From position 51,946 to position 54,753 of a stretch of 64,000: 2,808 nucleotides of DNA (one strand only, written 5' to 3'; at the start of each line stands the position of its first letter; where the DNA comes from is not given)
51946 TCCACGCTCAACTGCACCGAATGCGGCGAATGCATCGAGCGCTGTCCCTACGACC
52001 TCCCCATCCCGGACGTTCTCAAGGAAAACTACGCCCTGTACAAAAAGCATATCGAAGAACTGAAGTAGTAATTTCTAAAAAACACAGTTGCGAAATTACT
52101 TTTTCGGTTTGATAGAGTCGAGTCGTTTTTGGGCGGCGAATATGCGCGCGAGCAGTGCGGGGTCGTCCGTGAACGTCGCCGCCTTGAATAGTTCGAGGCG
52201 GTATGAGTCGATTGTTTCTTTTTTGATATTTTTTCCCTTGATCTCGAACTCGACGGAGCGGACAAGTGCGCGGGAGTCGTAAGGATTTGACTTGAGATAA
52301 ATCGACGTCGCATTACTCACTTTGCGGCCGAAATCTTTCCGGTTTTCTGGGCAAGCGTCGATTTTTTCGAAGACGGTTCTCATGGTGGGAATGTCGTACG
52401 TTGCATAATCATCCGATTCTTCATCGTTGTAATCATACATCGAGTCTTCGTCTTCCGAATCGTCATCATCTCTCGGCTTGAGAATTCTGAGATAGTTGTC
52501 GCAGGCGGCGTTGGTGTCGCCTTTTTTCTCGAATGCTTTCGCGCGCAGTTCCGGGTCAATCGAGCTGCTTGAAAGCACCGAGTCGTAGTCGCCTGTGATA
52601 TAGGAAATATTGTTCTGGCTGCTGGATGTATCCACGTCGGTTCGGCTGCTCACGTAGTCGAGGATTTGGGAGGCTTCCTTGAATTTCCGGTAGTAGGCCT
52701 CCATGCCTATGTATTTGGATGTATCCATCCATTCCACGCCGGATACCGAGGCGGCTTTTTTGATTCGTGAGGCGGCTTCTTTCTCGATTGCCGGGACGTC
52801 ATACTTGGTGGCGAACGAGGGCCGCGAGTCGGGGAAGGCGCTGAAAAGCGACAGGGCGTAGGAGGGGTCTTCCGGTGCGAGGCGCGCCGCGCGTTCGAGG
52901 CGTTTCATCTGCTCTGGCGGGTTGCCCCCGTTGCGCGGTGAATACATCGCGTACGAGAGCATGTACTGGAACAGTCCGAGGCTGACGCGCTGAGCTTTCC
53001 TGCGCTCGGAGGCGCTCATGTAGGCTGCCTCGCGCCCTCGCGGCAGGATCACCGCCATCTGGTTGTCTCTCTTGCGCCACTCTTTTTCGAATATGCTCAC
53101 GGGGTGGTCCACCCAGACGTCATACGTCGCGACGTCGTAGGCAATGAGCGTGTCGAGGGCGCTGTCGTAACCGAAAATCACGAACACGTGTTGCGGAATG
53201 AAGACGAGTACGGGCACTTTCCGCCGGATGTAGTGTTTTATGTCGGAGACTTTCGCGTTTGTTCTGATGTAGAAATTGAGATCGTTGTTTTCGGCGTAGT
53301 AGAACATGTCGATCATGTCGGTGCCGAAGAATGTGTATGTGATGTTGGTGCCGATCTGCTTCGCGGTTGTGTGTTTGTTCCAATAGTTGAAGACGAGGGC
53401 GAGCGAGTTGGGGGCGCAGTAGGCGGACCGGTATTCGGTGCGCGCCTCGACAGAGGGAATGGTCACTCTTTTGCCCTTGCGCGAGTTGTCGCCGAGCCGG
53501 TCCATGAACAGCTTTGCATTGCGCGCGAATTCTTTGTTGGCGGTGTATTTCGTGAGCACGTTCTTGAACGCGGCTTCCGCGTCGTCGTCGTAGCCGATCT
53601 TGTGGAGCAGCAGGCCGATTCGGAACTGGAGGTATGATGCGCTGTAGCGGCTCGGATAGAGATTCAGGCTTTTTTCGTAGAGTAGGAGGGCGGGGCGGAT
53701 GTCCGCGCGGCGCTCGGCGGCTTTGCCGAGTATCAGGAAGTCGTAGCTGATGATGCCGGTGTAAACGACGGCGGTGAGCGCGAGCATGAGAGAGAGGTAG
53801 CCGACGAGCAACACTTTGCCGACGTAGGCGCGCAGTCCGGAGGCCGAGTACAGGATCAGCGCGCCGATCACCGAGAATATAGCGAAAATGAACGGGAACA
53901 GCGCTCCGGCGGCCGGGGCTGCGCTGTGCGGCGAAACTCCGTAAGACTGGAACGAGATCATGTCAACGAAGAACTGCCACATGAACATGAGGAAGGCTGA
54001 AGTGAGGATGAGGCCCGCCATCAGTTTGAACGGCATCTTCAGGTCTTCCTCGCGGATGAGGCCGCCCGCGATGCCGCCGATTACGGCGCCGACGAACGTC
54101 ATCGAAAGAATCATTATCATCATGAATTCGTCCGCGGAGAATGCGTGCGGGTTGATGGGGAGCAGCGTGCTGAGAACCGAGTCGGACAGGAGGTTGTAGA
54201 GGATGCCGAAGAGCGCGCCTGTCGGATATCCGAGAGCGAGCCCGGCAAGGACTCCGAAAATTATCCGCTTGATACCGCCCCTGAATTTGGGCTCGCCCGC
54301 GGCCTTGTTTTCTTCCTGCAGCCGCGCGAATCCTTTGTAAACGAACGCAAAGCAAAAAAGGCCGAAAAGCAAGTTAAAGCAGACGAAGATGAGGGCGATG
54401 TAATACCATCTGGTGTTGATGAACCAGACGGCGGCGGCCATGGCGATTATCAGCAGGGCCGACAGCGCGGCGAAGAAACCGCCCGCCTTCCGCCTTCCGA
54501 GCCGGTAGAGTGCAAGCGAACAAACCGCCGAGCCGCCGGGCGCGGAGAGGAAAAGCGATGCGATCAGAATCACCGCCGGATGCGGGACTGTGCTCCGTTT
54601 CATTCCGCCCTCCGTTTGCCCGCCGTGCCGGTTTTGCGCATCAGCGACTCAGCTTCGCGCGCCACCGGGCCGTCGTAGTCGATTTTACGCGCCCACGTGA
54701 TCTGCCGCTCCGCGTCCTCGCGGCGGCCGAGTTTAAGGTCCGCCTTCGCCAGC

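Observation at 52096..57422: Coupled pair of membrane-anchored TPR-C39 peptidase paralogs: one intact, one pseudo-peptidase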

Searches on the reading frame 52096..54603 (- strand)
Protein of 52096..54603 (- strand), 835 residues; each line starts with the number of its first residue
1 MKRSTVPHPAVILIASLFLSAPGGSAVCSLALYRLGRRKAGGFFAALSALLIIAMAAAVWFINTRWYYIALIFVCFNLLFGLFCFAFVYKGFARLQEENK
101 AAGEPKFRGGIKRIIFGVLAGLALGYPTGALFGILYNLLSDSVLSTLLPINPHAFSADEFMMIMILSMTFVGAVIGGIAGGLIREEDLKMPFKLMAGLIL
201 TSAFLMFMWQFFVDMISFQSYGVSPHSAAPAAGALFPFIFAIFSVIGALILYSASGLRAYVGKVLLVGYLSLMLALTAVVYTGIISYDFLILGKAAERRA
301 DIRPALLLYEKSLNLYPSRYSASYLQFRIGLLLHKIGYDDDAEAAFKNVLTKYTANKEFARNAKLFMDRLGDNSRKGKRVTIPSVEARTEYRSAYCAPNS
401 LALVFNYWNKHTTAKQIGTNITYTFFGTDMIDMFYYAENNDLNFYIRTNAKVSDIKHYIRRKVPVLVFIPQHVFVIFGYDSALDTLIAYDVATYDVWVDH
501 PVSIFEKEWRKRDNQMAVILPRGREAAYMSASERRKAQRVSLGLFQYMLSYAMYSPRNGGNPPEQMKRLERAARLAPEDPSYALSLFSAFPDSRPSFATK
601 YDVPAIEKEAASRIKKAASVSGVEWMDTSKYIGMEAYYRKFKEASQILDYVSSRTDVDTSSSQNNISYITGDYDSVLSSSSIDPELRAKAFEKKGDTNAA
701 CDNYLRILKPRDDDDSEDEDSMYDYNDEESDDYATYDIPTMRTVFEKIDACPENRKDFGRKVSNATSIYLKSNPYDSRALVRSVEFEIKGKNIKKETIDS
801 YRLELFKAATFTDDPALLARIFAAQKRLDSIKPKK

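Call 5: search_protein_families(library=pfam, proteins=[window:52096-54603:-], max_evalue=1)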
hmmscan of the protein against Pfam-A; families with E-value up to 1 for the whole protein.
window:52096-54603:- (835 aa): 6 families
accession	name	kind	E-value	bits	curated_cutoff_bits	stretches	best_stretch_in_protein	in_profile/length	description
PF13529.12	Peptidase_C39_2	-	8.9e-07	30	24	1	392-490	12-141/143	Peptidase_C39 like family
PF13428.12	TPR_14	-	0.011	16.8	23.5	0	559-583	14-38/44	Tetratricopeptide repeat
PF19603.4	DUF6108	-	0.11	13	23.9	1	782-820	28-61/138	Family of unknown function (DUF6108)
PF03412.21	Peptidase_C39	-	0.14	12.4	22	1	394-509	11-121/133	Peptidase C39 family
PF13174.12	TPR_6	-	0.56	11.4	26.3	0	687-709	6-28/33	Tetratricopeptide repeat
PF13181.12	TPR_8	-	0.57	10.9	25.7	0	326-350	4-28/34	Tetratricopeptide repeat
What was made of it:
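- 53029..53469 (-): A835 Peptidase_C39_2 domain (residues 379-525). Catalytic codons: Cys396 at 53416-53418, His472 at 53188-53190, Asp490 at 53134-53136. Asp480 (53164-53166) is also invariant. Pfam match of 30 bits against a cut-off of 24 (call 5).
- On Pfam Peptidase_C39_2 (PF13529): A835 scores 30 bits, E 8.9e-07, over residues 392-490 (call 5).
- On MEROPS/Pfam Peptidase_C39 proper (PF03412, bacteriocin-processing): A835 scores 12.4 bits, E 0.14 (call 5).
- Checked: It scores 30 bits against Pfam Peptidase_C39_2, above the gathering cut-off of 24 (call 5).
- The Peptidase_C39 model proper is not met (12.4 bits against a cut-off of 22, call 5).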

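Call 6: search_protein_families(library=ncbifam, proteins=[window:52096-54603:-], max_evalue=1)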
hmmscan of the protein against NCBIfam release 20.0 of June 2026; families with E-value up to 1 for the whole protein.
window:52096-54603:- (835 aa): 3 families
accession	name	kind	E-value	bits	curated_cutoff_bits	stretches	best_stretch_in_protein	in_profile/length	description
NF033920.0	C39_PA2778_fam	equivalog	2.5e-06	27.1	150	1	393-599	12-225/255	PA2778 family cysteine peptidase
NF045837.1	Mplas_Cys_pep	subfamily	0.0019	18.2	45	1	390-483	84-184/240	putative cysteine peptidase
TIGR02795.1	tol_pal_ybgF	equivalog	0.0046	17.5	90.1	1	292-359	45-112/119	tol-pal system protein YbgF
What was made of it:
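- No Pfam or NCBIfam sortase, exosortase or NlpC/P60 model matches (calls 5, 6).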

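Call 12: find_related_loci(query=window:52099-54603:-, collection=genome_contigs, flank=8000)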
Query window:52099-54603:- (835 aa) in genome_contigs; peptide patterns used: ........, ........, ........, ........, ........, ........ (x = any residue, [..] = any of these).
4 stretches matched a pattern, but none encodes a relative of the query by tblastn (E <= 1e-3).

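Call 18: find_related_loci(query=window:52099-54603:-, collection=metagenome_contigs, flank=8000)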
Query window:52099-54603:- (835 aa) in metagenome_contigs; peptide patterns used: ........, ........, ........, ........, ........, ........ (x = any residue, [..] = any of these).
11 stretches matched a pattern, but none encodes a relative of the query by tblastn (E <= 1e-3).
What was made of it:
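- Tried and rejected: Single-protein scans of genome and metagenome contigs with A835 found nothing (calls 12, 18).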

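Call 20: find_encoding_contigs(protein=window:52099-54603:-, flank=10000)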
Protein window:52099-54603:- (835 aa): no gene with exactly this product is on record in the collection.

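Call 21: search_solved_structures(query=window:52099-54603:-, max_evalue=1, show_alignments=2)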
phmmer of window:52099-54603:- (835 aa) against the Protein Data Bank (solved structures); distinct sequences matched with E-value up to 1: 4.
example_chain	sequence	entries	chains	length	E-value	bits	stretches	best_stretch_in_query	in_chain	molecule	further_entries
2wqh_A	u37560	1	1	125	0.03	15.7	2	292-362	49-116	CTPR3Y3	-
8cus_A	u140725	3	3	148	0.032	15.6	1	256-372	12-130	I432-1(NaCl) Chain A | I432-1(Imd) Chain A | I432-1-X3 Chain A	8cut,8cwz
8far_A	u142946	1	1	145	0.1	13.9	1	261-372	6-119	I432-1-CC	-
8fwd_1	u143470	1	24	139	0.26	12.6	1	259-372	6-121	O43-rpxdoc-EK1_B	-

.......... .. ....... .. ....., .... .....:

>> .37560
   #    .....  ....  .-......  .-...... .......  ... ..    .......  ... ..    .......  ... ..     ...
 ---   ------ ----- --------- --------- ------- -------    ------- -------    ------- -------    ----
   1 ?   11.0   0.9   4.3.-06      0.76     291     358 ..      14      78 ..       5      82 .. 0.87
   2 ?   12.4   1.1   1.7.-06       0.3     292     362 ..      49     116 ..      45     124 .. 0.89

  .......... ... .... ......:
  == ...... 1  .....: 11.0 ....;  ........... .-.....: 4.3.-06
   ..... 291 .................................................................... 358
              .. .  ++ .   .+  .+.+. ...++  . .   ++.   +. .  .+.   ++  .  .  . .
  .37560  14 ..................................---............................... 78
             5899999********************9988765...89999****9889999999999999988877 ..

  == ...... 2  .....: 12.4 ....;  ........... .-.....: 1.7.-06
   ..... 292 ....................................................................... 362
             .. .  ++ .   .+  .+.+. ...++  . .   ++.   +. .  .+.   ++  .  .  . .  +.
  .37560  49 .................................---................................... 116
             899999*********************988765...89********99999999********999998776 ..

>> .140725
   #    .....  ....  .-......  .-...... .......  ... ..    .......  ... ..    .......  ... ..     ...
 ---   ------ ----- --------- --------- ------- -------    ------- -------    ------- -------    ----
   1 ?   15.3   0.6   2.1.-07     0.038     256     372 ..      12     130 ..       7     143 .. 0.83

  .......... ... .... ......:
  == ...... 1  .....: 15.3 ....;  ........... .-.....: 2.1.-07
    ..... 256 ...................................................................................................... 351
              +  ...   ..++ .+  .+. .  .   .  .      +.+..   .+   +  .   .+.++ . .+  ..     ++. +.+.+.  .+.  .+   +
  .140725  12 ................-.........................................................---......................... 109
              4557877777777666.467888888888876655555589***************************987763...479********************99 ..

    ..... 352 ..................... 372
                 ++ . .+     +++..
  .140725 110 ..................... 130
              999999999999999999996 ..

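Call 31: search_protein_representatives(protein=window:52099-54603:-)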
Query: 835 residues. Proteins with E-value up to 0.001 (for the whole library): 99; up to 1e-10: 72; up to 1e-30: 48. The best 99 are listed.
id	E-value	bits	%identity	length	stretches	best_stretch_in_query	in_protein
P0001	8.4e-244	827.8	53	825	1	5-792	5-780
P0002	3.6e-173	594.2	54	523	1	1-518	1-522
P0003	1.8e-104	367.0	33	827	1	3-678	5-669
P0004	2.3e-86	307.1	33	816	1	7-605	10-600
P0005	1.6e-84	301.0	30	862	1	11-777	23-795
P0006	3.5e-80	286.7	33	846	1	7-602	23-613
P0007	1.7e-77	277.8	32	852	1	12-609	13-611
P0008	6.0e-73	262.7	32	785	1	18-607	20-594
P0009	1.1e-72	262.0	36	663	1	64-609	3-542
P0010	2.5e-68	247.5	31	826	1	6-553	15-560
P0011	2.8e-68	247.3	32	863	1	9-609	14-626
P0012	3.1e-68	247.2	30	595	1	3-547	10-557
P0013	3.2e-68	247.1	31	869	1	8-610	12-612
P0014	3.0e-66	240.6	28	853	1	16-749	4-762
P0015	2.6e-64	234.2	29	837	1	2-550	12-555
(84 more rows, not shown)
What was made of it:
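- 52096..54603 (-): A835: 835-aa polytopic membrane protein with an intact C39-like cysteine peptidase domain. It is the downstream gene. There are 99 cluster representatives among 1.84 billion proteins (call 31).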

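Call 34: find_related_loci(query=A1, collection=genome_contigs, flank=8000)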
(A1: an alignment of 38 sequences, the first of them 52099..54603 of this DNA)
Query A1 (835 aa) in genome_contigs; peptide patterns used: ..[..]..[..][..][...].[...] (x = any residue, [..] = any of these).
65 stretches matched a pattern; 63 encode a relative of the query (tblastn E <= 1e-3); 63 distinct loci.
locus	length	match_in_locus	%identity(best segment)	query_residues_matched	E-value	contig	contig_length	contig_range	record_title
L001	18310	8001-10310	51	1-782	0e+0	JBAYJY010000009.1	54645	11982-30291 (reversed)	MAG: bacterium isolate SO_2016_GW1_67 scaffold01188_OW334_2016, whole genome shotgun sequence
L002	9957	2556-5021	41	1-829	0e+0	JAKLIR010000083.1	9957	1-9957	MAG: bacterium isolate RA.bin91 RA.bin91_83, whole genome shotgun sequence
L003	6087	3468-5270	31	3-606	6e-76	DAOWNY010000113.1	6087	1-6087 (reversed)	MAG TPA_asm: Deltaproteobacteria bacterium isolate CSMAG_3040 CSMAG_3040_k141_308572_length_6087_cov_116.9147, whole gen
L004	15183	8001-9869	28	13-650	4e-75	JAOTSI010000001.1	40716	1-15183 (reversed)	MAG: Desulfobulbaceae bacterium isolate 13_Jan_SF_Bin14 13_Jan_SF_Bin14_scaffold_62_c1, whole genome shotgun sequence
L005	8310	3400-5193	32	8-616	1e-74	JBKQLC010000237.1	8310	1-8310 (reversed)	MAG: Syntrophobacteraceae bacterium isolate CRr2D2E2F__bin_5 CRr2D2E2F_000000283810, whole genome shotgun sequence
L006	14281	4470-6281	32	1-609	4e-73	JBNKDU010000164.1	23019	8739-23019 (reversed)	MAG: Desulfobacteraceae bacterium isolate F1.bin.3.orig k141_1723828, whole genome shotgun sequence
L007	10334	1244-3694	27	11-804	1e-71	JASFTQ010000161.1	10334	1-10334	MAG: Desulfobacterales bacterium isolate D1103U20metaG_sub_Bin_132 D1103U20metaG_FD_scaffold_2026_c1, whole genome shotg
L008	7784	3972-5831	31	2-608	9e-72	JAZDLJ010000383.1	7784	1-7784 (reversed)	MAG: bacterium isolate MEGAHIT-group-0.590 k141_772938, whole genome shotgun sequence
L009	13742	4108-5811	31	21-603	1e-72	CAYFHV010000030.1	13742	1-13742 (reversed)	MAG TPA_asm: uncultured Planctomycetia bacterium isolate ERP013524_co1_43 genome assembly, contig: NODE_826_length_13742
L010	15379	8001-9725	30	14-595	1e-68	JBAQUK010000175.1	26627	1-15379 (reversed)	MAG: Desulfosalsimonadaceae bacterium isolate MFD12006_ilm_asm_bin16 k127_150230, whole genome shotgun sequence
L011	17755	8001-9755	29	11-602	5e-67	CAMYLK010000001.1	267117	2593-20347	MAG: uncultured Desulfobulbaceae bacterium isolate FCS_M_Desulfobacterota_12 genome assembly, contig: NODE_2_length_2671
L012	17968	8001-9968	29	9-671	1e-65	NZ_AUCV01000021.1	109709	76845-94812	Desulfogranum japonicum DSM 18378 G493DRAFT_scaffold00017.17_C, whole genome shotgun sequence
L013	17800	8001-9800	29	1-603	1e-65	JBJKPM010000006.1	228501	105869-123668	MAG: Desulfocapsaceae bacterium isolate Bin_122 S1Ck127_236150_flag_0_multi_17.0000_len_228501, whole genome shotgun seq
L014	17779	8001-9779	32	8-606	1e-65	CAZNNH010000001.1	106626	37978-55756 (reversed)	MAG TPA_asm: uncultured Acidobacteriota bacterium isolate binchicken_co129_729 genome assembly, contig: NODE_265_length_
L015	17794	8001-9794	32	4-606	5e-65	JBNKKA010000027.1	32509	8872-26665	MAG: Desulfobacteraceae bacterium isolate H1H2.bin.7.permissive NODE_27_length_32509_cov_5.009743, whole genome shotgun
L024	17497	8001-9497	32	9-521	4e-60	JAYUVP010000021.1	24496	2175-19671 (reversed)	MAG: Fibrobacterota bacterium isolate GL124_DN_metabinner_3 GL124_DN_metabinner_3_20, whole genome shotgun sequence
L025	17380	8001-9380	32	139-602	1e-59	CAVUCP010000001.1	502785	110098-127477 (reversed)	MAG: uncultured Solirubrobacteraceae bacterium isolate MFD01689.bin.2.66 genome assembly, contig: contig_13772, whole ge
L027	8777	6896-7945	35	256-616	1e-55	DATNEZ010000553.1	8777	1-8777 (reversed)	MAG TPA_asm: Candidatus Binatia bacterium isolate SMAG_U11281 k141_3189422, whole genome shotgun sequence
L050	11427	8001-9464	30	134-619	4e-47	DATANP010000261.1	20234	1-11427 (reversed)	MAG TPA_asm: Thermoanaerobaculia bacterium isolate SMAG_U7022 k141_643034, whole genome shotgun sequence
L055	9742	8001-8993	30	280-610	7e-42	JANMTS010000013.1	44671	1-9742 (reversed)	MAG: Holophagales bacterium isolate SOY_29_metabat_132 SOY_29_k141_1331141, whole genome shotgun sequence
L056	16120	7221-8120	33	297-610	7e-44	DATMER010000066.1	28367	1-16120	MAG TPA_asm: Thermoanaerobaculia bacterium isolate SMAG_U13441 k141_5139458, whole genome shotgun sequence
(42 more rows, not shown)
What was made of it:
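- The loci come from diderm phyla, apart from a few MAG labels that are probably wrong (call 34).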

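Call 40: predict_structure(protein=window:52099-54603:-)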
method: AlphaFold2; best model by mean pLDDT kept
length: 835 residues; sequences in the alignment: 1
mean_pLDDT: 42.5   pTM: 0.24
mean pLDDT of the five models: 42.5, 40.0, 38.8, 36.7, 33.0
residues with pLDDT >= 90: 0; 70-90: 25; 50-70: 123; < 50: 687
segments of 3 or more residues with pLDDT < 50: 1-50, 52-54, 56-63, 65-85, 104-175, 180-185, 187-189, 191-193, 210-242, 251-253, 263-304, 306-308, 310-342, 348-682, 709-739, 762-774
pLDDT, mean of each block of 10 residues (from residue 1): 40 42 36 42 47 47 46 46 48 51 48 45 41 37 34 39 44 49 48 49 48 42 39 46 50 50 49 45 44 44 49 42 43 44 49 42 42 35 26 27 32 29 31 33 33 37 35 33 33 25 28 30 31 36 36 34 39 35 33 33 35 34 30 31 35 34 31 44 55 65 61 42 39 41 55 53 46 52 64 66 71 65 77 62
secondary structure, 60 per line:
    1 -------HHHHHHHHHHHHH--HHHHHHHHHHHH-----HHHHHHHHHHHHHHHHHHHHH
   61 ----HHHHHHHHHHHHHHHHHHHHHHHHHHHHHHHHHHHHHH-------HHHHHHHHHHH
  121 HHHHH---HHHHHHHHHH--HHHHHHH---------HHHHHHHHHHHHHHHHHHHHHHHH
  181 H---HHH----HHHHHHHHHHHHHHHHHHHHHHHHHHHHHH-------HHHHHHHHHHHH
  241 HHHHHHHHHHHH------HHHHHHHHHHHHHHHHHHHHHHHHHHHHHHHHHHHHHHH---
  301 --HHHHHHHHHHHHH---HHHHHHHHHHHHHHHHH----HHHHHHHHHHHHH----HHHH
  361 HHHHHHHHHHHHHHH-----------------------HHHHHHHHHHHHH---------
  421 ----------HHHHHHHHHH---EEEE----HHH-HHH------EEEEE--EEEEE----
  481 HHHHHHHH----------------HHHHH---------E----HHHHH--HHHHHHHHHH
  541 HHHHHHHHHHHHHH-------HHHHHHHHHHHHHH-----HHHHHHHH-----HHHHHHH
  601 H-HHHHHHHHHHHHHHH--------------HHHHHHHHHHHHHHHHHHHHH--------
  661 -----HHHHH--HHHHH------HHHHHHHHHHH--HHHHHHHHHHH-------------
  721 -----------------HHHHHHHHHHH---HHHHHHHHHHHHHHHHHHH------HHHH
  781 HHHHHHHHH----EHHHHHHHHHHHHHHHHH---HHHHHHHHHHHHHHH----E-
elements in order (helices of 4 or more, strands of 3 or more residues): H8-20 H23-34 H40-60 H65-102 H110-125 H129-138 H141-147 H157-181 H192-221 H229-252 H259-297 H303-315 H319-335 H340-352 H357-375 H399-411 H431-440 E444-447 E465-469 E472-476 H481-488 H505-509 H524-528 H531-554 H562-575 H581-588 H594-601 H603-617 H632-652 H666-670 H673-677 H684-694 H697-707 H738-748 H752-770 H777-789 H795-811 H815-829
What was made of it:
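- Tried and rejected: The single-sequence AlphaFold2 model of A835 was useless (pLDDT 42, call 40).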

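Call 47: search_protein_families(library=pfam, alignment_id=A1, max_evalue=0.01)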
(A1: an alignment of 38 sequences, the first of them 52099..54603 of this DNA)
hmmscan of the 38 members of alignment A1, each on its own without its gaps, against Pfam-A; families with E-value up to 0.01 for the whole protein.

A. member 1, window:52099-54603:- (835 aa): 1 family
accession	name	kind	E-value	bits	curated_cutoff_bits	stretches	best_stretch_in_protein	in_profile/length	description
PF13529.12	Peptidase_C39_2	-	8.9e-07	30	24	1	392-490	12-141/143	Peptidase_C39 like family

B. families by the number of members that match (of 38 scanned): 17 families
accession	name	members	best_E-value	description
PF13529.12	Peptidase_C39_2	32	9.4e-09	Peptidase_C39 like family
PF07719.23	TPR_2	26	4.1e-09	Tetratricopeptide repeat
PF13174.12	TPR_6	15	3.8e-07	Tetratricopeptide repeat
PF00515.34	TPR_1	15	8.9e-07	Tetratricopeptide repeat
PF13424.12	TPR_12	13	8.7e-07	Tetratricopeptide repeat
PF13181.12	TPR_8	12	2.8e-09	Tetratricopeptide repeat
PF13432.12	TPR_16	11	2.7e-09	Tetratricopeptide repeat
PF13428.12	TPR_14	11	2.7e-07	Tetratricopeptide repeat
PF14559.12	TPR_19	7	2.3e-08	Tetratricopeptide repeat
PF13176.12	TPR_7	5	1e-06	Tetratricopeptide repeat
PF12895.13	ANAPC3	4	2e-09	Anaphase-promoting complex, cyclosome, subunit 3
PF03412.21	Peptidase_C39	3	0.00011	Peptidase C39 family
PF13429.12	TPR_15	2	0.0011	Tetratricopeptide repeat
PF17739.6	DUF5576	1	0.00046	Family of unknown function (DUF5576)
PF20308.4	TPR-S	1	0.0018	Tetratricopeptide Repeats-Sensor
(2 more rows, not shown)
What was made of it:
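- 53029..53469 (-): 32/38 relatives hit the same model (call 47).
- On Pfam Peptidase_C39_2 (PF13529): 32/38 relatives match (call 47).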
